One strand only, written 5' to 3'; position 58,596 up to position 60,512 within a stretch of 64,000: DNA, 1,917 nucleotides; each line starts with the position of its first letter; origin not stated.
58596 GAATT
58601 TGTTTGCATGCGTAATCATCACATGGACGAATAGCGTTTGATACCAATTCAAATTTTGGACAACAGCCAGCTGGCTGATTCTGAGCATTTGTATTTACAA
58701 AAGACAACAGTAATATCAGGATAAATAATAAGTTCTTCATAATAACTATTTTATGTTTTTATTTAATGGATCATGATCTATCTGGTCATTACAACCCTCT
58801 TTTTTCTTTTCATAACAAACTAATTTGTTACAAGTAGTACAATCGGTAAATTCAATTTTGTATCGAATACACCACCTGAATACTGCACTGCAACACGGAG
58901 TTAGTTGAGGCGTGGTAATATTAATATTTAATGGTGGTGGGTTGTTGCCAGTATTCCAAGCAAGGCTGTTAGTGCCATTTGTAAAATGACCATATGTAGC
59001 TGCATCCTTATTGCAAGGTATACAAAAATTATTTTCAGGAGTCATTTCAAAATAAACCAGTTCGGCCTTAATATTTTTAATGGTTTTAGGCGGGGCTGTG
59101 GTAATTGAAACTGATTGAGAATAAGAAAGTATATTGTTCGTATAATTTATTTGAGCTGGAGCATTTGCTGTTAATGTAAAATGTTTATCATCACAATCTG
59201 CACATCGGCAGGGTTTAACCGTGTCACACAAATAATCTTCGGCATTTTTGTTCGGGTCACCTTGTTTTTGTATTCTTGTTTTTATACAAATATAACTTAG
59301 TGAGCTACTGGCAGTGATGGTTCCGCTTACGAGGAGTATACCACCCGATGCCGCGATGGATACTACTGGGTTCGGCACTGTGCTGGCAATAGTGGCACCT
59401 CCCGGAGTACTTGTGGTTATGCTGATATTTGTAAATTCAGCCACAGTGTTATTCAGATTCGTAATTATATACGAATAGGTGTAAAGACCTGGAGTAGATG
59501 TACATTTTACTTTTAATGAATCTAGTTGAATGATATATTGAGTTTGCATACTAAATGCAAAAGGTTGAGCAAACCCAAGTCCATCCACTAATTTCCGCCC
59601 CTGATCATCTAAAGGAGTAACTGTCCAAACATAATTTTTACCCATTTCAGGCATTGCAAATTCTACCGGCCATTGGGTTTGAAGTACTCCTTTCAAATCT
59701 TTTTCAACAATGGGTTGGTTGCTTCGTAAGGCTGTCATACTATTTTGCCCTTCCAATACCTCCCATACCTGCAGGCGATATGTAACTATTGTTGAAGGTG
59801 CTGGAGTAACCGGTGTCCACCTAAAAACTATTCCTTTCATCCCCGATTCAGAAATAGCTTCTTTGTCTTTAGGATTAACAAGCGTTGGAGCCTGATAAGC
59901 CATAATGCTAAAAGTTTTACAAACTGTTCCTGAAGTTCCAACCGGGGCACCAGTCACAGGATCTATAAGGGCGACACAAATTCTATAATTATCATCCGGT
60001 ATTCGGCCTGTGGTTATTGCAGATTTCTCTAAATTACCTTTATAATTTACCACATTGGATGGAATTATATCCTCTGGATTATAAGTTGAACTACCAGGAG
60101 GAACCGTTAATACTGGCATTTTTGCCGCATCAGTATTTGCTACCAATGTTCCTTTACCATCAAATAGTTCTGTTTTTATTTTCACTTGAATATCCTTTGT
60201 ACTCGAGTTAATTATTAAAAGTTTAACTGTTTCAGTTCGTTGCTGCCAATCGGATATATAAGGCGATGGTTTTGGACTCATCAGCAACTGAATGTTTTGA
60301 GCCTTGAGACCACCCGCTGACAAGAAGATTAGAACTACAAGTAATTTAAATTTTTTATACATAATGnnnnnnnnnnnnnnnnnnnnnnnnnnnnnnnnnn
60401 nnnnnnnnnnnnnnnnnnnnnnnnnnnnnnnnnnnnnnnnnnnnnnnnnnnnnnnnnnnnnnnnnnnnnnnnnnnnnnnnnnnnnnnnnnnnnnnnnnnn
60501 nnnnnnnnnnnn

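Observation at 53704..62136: Tight three-gene operon: unrecognised OM beta-barrel followed by two secreted Cys-rich proteins (538 aa and 1678 aa), with no T9SS sorting domains. Candidate undescribed surface/secretion module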

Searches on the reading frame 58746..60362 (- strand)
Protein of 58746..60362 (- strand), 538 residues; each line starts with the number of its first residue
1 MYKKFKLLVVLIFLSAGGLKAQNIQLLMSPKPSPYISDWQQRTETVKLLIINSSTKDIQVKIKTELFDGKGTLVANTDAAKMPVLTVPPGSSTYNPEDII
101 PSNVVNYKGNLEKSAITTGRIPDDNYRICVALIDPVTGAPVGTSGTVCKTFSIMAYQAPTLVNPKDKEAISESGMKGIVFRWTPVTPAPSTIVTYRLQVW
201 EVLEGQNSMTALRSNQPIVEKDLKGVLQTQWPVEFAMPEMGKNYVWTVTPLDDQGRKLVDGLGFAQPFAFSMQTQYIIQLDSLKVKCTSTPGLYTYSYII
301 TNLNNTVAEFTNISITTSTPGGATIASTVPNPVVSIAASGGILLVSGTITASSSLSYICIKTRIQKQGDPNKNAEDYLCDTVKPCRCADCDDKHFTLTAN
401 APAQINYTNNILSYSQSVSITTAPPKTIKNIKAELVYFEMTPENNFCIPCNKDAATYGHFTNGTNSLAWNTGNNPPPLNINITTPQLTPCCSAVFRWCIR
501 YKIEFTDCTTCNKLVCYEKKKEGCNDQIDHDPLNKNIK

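Call 3: search_protein_families(library=pfam, proteins=[window:58746-60362:-], max_evalue=1)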
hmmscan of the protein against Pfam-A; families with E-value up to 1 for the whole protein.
window:58746-60362:- (538 aa): 0 families

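Call 4: search_protein_families(library=ncbifam, proteins=[window:58746-60362:-], max_evalue=1)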
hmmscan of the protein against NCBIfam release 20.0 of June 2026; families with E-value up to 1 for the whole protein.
window:58746-60362:- (538 aa): 0 families

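Call 8: find_homologous_proteins(query=window:58746-60362:-)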
Query window:58746-60362:- (538 aa): 252 proteins with E <= 0.001 among 8000 candidates; the best 120 are listed.
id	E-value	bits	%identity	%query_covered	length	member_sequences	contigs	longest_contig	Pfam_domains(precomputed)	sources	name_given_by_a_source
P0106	0.0e+0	1232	100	100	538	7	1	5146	-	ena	-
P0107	0.0e+0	1213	98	100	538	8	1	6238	-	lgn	-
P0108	0.0e+0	1097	87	100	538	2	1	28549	-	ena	-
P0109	0.0e+0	1090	87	100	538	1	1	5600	-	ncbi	-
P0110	0.0e+0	1046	83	100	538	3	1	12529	-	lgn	-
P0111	0.0e+0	1027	82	99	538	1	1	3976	-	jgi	-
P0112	1.2e-275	933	74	100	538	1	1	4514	-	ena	-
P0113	2.0e-266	903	71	100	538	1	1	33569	-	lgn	-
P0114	7.6e-266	901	73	97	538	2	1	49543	-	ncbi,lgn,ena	-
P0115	2.7e-260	883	71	97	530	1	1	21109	-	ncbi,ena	-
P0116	5.1e-243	826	67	98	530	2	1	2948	-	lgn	-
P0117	5.3e-240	816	67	97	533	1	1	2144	-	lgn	-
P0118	4.5e-232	790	65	96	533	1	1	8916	-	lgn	-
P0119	2.0e-224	764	64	98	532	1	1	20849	-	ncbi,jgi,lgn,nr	ncbi:MAG: hypothetical protein SGJ10_08700 [Bacteroidota bacterium]|nr:hypothetical protein [Bactero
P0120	4.9e-194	664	57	99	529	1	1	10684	-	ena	-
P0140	1.1e-139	485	52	72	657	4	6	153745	-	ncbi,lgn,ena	-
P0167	3.9e-128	447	72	51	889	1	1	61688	PF06051.18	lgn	-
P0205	1.9e-113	398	44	73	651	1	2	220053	-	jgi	jgi:hypothetical protein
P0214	1.5e-110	389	64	50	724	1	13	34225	PF17210.10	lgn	-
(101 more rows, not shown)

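Call 46: predict_structure(alignment_id=A2)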
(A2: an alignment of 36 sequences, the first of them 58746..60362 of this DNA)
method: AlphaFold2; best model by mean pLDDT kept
length: 538 residues; sequences in the alignment: 36
mean_pLDDT: 81.5   pTM: 0.41
mean pLDDT of the five models: 81.5, 80.8, 80.2, 79.3, 76.7
residues with pLDDT >= 90: 101; 70-90: 358; 50-70: 68; < 50: 11
segments of 3 or more residues with pLDDT < 50: 17-19, 527-531, 536-538
pLDDT, mean of each block of 10 residues (from residue 1): 72 58 79 77 79 84 88 86 87 86 80 70 85 84 79 80 91 84 87 93 86 90 94 88 92 80 82 74 77 86 85 87 89 87 90 84 83 81 65 79 83 88 83 87 70 70 85 80 77 86 79 86 58 50
secondary structure, 60 per line:
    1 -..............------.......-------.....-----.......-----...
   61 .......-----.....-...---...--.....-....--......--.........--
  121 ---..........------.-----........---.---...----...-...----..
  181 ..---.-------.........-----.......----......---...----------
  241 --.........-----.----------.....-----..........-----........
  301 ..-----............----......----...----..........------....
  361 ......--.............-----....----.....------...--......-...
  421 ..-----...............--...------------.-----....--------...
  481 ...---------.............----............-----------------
elements in order: H2-15 E22-28 H36-40 E46-52 E58-67 E73-77 E85-87 E90-94 H96-99 E105-107 H110-118 E124-133 E146-153 E161-163 E168-170 E179-182 E194-202 H208-214 E219-224 E228-230 E243-251 E268-272 E278-287 E293-302 E308-319 E324-329 E334-336 E341-350 E357-366 E369-381 H387-390 E395-399 E406-408 E411-416 E418-422 E428-442 E466-469 E478-483 E493-505 E510-521

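Call 69: search_protein_families(library=pfam, proteins=[P0167, P0214], max_evalue=0.01)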
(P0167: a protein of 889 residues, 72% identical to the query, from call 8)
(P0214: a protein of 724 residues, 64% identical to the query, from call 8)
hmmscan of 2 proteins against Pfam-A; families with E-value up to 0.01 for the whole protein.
P0167 (889 aa): 1 family
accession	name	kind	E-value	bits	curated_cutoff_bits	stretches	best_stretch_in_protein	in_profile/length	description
PF06051.17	DUF928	-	1.4e-07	31.9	26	0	321-366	50-94/184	Domain of Unknown Function (DUF928)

P0214 (724 aa): 2 families
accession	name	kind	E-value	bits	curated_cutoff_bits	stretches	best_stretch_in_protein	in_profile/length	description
PF17210.9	SdrD_B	-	5.3e-06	27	29.7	1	426-492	10-69/112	SdrD B-like domain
PF13620.12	CarboxypepD_reg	-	0.0004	21.1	32.3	1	441-514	13-81/82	Carboxypeptidase regulatory-like domain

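Call 72: find_encoding_contigs(protein=P0140, flank=10000, max_places=2)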
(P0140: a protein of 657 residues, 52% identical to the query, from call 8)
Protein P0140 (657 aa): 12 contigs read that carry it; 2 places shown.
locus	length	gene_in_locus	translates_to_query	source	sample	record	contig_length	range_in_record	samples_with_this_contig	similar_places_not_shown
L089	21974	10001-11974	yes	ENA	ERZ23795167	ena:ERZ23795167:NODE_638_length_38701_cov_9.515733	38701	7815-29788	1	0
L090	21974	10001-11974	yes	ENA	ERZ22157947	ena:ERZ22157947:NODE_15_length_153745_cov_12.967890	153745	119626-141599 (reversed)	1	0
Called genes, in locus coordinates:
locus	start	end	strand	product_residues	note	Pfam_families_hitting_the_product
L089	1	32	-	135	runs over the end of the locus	-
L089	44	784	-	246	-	PF13308:YARHG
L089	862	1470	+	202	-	PF10067:DUF2306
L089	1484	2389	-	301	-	PF01145:Band_7, PF13421:Band_7_1 (faint)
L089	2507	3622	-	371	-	PF00712:DNA_pol3_beta, PF02767:DNA_pol3_beta_2, PF02768:DNA_pol3_beta_3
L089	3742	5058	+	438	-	-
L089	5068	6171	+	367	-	PF00089:Trypsin, PF13365:Trypsin_2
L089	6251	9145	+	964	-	PF07494:Reg_prop (faint), PF06580:His_kinase, PF02518:HATPase_c (faint)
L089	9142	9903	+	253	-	PF00072:Response_reg, PF04397:LytTR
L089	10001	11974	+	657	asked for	-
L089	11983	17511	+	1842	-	PF00801:PKD (weak), PF18911:PKD_4, PF19408:PKD_6 (weak), PF00801:PKD, PF18911:PKD_4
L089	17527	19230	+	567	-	-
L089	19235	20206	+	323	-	-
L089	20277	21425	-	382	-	-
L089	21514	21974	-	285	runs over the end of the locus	PF13354:Beta-lactamase2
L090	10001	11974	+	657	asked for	-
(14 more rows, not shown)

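Call 73: find_encoding_contigs(protein=P0205, flank=10000, max_places=2)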
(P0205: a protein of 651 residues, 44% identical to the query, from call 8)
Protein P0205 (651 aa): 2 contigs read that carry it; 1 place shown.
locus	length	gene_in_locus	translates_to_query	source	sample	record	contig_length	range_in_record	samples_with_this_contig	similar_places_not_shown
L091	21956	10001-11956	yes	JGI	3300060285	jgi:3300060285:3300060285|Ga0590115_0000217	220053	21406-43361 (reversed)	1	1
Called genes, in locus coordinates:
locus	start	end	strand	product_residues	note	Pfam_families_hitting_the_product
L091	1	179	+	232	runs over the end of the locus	PF13852:DUF4197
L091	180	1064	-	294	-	PF01613:Flavin_Reduct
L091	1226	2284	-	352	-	PF01557:FAA_hydrolase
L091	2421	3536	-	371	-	PF00712:DNA_pol3_beta, PF02767:DNA_pol3_beta_2, PF02768:DNA_pol3_beta_3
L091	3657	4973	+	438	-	-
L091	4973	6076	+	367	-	PF00089:Trypsin, PF13365:Trypsin_2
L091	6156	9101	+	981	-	PF07494:Reg_prop (faint), PF06580:His_kinase, PF02518:HATPase_c (weak)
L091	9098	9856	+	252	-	PF00072:Response_reg, PF04397:LytTR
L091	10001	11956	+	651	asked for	-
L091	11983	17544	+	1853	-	PF18981:InlK_D3 (faint), PF00801:PKD (weak), PF18911:PKD_4, PF19408:PKD_6 (weak), PF00801:PKD, PF18911:PKD_4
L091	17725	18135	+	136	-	PF13366:PDDEXK_3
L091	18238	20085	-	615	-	PF13522:GATase_6 (faint)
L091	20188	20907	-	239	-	PF13568:OMP_b-brl_2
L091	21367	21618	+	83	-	PF01541:GIY-YIG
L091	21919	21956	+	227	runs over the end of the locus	-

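Call 84: search_solved_structures(query=A2, max_evalue=1)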
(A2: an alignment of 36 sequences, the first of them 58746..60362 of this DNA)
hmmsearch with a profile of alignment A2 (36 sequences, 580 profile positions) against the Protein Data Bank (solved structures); distinct sequences matched with E-value up to 1: 0.
